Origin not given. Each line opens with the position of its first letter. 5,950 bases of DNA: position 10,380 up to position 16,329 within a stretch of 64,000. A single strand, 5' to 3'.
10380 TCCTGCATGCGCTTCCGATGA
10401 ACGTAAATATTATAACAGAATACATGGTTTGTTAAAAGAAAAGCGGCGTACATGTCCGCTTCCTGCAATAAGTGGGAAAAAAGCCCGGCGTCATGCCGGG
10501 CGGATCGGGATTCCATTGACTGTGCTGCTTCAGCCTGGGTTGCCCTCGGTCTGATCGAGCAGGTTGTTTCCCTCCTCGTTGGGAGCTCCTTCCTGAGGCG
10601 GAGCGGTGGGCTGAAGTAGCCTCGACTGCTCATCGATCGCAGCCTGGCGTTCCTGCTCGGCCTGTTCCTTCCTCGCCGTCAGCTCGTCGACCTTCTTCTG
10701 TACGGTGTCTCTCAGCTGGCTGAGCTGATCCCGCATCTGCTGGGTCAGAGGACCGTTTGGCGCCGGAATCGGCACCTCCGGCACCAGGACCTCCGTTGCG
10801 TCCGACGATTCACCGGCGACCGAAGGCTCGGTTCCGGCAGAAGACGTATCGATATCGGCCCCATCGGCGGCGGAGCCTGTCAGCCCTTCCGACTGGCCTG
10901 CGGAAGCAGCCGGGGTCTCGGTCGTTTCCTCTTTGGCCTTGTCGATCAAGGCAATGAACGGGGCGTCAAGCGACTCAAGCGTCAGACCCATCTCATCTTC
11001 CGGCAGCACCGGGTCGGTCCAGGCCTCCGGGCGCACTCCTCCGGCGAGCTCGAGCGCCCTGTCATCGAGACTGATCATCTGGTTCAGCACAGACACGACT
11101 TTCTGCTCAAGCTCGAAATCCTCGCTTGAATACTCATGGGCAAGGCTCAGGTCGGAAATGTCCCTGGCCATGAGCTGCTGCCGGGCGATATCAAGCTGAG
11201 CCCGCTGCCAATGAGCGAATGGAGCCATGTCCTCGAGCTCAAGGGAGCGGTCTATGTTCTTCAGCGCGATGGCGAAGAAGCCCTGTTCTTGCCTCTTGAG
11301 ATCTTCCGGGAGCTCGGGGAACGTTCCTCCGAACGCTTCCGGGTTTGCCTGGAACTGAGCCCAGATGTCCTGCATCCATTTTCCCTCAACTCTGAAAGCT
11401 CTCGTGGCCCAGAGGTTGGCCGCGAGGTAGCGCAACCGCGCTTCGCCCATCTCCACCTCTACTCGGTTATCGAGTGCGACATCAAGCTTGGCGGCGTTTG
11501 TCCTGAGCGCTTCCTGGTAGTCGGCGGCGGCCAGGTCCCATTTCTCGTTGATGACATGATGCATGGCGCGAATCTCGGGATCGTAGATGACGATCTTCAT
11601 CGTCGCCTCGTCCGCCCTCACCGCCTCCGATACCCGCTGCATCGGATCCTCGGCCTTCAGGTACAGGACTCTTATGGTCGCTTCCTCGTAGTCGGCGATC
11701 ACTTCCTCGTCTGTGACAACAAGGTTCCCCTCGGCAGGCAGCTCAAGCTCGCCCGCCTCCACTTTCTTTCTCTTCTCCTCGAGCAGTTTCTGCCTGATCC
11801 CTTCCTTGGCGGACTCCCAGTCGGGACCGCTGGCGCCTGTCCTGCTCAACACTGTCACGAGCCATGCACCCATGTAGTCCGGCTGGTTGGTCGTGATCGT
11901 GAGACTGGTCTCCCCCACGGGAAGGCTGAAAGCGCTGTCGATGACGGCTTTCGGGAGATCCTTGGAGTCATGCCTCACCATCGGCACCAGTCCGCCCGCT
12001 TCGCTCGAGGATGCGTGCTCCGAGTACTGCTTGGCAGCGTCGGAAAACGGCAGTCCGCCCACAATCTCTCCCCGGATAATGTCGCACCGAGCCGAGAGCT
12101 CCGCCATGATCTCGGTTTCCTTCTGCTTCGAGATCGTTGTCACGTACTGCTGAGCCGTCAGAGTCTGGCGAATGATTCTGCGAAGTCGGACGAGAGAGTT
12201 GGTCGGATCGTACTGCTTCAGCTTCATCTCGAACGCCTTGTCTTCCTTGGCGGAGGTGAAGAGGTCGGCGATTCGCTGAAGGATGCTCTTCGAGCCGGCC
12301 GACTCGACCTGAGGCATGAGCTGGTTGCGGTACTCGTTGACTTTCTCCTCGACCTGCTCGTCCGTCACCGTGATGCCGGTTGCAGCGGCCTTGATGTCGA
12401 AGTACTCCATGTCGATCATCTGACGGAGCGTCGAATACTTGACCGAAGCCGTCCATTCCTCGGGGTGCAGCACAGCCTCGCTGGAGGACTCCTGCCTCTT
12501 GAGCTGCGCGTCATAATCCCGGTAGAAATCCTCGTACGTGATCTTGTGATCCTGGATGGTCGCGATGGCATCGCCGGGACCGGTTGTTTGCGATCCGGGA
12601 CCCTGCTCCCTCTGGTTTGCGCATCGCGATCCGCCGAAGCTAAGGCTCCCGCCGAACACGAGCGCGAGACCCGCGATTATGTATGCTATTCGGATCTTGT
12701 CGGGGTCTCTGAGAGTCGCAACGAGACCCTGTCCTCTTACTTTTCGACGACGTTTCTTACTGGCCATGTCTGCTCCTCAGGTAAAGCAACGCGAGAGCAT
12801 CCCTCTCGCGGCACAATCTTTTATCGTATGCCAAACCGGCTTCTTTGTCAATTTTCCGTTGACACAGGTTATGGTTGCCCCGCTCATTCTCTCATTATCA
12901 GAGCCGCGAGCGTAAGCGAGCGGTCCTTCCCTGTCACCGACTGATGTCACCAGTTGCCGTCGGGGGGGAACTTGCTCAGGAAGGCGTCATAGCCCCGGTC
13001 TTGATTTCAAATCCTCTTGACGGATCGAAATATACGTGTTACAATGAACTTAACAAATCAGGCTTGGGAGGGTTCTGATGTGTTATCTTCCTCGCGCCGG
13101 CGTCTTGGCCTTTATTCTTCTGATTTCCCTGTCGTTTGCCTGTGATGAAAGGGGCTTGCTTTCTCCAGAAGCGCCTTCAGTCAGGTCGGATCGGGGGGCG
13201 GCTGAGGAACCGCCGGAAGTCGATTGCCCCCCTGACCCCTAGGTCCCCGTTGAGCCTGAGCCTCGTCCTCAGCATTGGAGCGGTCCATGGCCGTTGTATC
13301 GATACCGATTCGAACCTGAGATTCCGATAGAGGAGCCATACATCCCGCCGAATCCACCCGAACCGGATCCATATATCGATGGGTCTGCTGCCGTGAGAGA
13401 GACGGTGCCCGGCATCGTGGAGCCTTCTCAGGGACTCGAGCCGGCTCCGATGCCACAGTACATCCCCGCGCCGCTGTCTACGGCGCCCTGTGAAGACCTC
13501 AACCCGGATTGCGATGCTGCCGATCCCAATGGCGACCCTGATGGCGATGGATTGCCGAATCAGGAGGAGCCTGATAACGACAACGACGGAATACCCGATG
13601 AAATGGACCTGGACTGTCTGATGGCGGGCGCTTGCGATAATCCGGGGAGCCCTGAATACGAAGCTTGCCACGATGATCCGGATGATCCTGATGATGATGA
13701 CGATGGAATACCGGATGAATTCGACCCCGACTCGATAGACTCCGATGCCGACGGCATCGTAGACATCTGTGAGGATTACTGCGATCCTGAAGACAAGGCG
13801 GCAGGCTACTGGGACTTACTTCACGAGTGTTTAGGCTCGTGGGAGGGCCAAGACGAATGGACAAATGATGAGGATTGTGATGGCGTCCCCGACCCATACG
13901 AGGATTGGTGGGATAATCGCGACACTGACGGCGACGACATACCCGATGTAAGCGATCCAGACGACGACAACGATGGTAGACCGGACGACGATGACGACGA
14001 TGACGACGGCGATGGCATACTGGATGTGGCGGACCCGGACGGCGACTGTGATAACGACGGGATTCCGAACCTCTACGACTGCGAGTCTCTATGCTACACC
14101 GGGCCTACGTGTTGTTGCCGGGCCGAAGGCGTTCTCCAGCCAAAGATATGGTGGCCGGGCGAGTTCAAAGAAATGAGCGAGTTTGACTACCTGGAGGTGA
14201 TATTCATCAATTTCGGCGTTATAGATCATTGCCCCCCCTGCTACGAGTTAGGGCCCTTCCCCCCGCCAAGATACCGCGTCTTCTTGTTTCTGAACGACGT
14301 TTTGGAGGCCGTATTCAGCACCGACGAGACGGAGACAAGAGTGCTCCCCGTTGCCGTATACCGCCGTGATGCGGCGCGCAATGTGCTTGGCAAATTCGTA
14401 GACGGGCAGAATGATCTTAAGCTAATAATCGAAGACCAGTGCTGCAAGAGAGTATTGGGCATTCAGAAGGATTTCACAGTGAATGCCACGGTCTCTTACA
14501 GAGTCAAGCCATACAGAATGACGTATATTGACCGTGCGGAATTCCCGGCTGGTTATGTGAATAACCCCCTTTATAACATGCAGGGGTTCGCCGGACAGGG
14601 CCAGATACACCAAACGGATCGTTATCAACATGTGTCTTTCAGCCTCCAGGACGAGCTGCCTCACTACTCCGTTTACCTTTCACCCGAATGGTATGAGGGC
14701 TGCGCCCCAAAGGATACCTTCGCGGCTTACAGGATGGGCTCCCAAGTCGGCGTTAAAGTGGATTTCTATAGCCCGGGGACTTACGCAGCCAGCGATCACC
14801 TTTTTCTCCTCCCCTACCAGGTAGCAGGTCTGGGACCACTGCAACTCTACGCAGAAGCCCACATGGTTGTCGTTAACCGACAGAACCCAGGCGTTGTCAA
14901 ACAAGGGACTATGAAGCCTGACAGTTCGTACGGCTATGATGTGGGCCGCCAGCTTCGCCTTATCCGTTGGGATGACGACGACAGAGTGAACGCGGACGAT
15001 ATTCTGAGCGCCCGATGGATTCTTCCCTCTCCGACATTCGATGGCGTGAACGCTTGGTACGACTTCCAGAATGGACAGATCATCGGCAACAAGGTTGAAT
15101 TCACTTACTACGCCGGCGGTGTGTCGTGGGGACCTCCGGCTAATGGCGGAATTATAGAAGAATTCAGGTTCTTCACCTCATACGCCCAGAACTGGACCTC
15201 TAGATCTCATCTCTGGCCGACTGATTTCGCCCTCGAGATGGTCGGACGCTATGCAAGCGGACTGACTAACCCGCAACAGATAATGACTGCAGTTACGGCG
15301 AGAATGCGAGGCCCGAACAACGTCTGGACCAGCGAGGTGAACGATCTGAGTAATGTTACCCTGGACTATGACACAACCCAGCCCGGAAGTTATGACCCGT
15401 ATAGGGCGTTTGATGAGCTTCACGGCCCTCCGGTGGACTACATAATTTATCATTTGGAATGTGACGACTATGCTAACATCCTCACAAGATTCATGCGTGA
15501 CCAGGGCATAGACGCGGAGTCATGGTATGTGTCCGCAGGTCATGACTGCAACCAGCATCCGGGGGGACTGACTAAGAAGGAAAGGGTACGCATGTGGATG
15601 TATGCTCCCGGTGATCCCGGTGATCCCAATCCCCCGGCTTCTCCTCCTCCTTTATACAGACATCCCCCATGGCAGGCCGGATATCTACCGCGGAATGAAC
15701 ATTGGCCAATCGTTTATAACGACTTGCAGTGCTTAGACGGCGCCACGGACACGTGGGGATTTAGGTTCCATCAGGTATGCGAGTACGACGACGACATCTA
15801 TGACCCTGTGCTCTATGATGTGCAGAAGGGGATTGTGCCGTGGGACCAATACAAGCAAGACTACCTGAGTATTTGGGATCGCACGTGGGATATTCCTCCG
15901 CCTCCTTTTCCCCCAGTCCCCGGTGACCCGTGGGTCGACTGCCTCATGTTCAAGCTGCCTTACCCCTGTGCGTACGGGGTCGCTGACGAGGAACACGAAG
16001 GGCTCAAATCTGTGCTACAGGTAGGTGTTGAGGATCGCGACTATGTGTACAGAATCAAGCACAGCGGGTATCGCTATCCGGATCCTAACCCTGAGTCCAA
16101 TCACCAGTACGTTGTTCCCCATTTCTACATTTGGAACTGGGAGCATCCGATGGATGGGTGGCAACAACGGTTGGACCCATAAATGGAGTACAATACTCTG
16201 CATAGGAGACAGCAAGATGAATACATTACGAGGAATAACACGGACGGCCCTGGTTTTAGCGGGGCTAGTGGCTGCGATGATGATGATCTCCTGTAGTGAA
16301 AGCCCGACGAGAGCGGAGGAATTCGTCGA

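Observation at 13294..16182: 962-aa protein with ~20 thrombospondin-type-3-like Ca-binding repeats and a transglutaminase-like Cys motif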

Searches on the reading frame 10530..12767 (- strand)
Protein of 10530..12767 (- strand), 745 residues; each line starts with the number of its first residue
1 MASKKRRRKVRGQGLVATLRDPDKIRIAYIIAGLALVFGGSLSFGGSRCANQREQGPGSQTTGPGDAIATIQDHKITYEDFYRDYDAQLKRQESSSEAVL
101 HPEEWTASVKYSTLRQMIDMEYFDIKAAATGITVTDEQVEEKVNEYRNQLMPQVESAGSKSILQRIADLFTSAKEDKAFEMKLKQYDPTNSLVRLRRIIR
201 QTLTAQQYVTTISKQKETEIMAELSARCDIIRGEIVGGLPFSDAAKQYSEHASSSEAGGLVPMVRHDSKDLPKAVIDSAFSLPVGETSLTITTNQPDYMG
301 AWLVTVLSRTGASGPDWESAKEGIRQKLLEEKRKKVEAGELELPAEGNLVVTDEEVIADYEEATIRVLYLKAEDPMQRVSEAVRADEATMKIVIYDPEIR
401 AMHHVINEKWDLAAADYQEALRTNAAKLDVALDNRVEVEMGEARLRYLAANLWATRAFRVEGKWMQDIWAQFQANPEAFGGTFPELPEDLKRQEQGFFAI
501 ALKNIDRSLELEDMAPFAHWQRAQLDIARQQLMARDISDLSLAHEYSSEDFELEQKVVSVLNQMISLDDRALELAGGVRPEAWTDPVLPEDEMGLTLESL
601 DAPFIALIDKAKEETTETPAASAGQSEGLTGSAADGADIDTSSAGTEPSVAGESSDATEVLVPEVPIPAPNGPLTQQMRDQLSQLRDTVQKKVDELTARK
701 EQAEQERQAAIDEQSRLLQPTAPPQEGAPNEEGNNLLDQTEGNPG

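Call 18: search_protein_families(library=pfam, proteins=[window:10530-12767:-], max_evalue=0.001)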
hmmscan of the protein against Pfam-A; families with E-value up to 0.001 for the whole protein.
window:10530-12767:- (745 aa): 3 families
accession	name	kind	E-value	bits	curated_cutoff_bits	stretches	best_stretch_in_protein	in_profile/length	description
PF13624.11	SurA_N_3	-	1.4e-10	41.6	27.2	1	56-145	29-119/162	SurA-like N-terminal domain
PF13623.11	SurA_N_2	-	9.9e-10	38.9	28.5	1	60-151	35-122/145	SurA-like N-terminal domain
PF13616.12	Rotamase_3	-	2.3e-06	28.6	22.5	1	213-306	22-112/116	PPIC-type PPIASE domain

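Call 58: list_cluster_members(proteins=[P0001, P0002, window:10530-12764:-])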
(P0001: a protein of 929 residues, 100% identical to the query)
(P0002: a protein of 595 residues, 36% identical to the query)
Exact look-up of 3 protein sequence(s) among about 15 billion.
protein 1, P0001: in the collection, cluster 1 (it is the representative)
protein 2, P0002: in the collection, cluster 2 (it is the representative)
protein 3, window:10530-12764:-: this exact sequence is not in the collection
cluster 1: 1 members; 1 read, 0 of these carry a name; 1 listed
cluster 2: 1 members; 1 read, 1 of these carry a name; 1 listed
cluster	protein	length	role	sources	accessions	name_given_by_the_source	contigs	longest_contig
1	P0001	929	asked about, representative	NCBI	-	-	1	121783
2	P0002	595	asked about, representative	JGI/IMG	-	hypothetical protein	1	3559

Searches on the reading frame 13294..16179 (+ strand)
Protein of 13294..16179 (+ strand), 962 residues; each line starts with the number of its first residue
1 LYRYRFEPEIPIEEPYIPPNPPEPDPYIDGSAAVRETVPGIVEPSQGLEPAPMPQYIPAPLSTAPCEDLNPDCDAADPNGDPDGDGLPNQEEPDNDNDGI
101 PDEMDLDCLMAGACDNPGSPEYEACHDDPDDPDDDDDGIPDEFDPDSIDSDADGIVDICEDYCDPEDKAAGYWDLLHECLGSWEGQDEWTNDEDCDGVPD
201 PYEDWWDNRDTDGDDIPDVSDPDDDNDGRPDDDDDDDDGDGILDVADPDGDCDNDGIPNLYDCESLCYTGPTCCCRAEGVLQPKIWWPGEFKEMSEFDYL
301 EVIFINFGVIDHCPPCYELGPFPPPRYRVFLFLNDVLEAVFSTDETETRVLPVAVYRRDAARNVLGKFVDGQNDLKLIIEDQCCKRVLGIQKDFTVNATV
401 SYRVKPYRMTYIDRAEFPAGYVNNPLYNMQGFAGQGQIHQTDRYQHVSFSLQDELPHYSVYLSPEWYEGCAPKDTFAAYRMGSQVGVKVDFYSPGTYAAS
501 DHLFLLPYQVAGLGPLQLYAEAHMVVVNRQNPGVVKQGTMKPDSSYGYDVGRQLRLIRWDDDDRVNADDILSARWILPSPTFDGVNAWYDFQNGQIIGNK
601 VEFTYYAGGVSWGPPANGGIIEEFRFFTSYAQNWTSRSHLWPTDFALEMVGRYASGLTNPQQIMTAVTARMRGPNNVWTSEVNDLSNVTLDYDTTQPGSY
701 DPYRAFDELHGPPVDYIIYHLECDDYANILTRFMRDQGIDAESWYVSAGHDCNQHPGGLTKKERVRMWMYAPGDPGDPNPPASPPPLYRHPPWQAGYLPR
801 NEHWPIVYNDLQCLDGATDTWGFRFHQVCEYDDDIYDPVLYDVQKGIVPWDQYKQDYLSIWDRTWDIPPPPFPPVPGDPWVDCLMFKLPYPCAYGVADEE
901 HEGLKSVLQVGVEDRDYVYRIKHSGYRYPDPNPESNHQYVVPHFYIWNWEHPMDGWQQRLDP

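Call 7: search_protein_families(library=pfam, proteins=[window:13294-16179:+], max_evalue=1)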
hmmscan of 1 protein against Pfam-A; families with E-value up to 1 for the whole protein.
window:13294-16179:+ (962 aa): 0 families

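Call 8: search_protein_families(library=ncbifam, proteins=[window:13294-16179:+], max_evalue=1)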
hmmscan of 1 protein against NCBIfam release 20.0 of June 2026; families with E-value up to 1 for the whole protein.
window:13294-16179:+ (962 aa): 0 families

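Call 11: search_solved_structures(query=window:13294-16179:+, max_evalue=1, show_alignments=2)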
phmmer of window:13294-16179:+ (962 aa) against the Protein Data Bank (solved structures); distinct sequences matched with E-value up to 1: 0.

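Call 82: search_protein_families(library=padloc, proteins=[window:13294-16179:+], max_evalue=0.1)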
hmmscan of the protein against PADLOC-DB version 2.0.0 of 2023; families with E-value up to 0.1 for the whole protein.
window:13294-16179:+ (962 aa): 0 families

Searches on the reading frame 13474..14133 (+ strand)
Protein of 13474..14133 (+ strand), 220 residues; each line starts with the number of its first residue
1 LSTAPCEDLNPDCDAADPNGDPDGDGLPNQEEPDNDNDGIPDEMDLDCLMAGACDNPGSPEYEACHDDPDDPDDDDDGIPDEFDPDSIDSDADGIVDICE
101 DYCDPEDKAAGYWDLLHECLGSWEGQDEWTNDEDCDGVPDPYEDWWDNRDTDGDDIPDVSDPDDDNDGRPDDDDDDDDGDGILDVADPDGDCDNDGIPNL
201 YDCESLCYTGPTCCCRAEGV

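Call 20: search_protein_families(library=pfam, proteins=[window:13474-14133:+], max_evalue=10)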
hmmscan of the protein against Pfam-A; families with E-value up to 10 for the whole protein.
window:13474-14133:+ (220 aa): 0 families

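Call 21: search_solved_structures(query=window:13474-14133:+, max_evalue=10, show_alignments=3)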
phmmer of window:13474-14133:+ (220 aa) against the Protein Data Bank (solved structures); distinct sequences matched with E-value up to 10: 2.
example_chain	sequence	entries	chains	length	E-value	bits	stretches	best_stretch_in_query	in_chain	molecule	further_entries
3q7j_A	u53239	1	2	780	0.45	13.5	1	75-141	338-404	Tricorn protease-interacting factor F3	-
1z1w_A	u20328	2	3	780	0.45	13.5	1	75-141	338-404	Tricorn protease interacting factor F3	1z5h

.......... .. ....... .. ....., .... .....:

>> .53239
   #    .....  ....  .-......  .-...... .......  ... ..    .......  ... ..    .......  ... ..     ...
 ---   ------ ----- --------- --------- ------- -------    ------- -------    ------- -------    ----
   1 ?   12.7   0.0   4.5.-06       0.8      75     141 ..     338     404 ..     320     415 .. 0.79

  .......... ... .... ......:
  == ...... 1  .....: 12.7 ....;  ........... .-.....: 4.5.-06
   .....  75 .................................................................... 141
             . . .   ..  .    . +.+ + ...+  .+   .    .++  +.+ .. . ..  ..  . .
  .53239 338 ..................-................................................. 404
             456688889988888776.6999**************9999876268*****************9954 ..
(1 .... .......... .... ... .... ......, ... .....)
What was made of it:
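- On Thrombospondin type 3 repeat (TSP_3 PF02412): No PDB thrombospondin or COMP hit (call 21).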
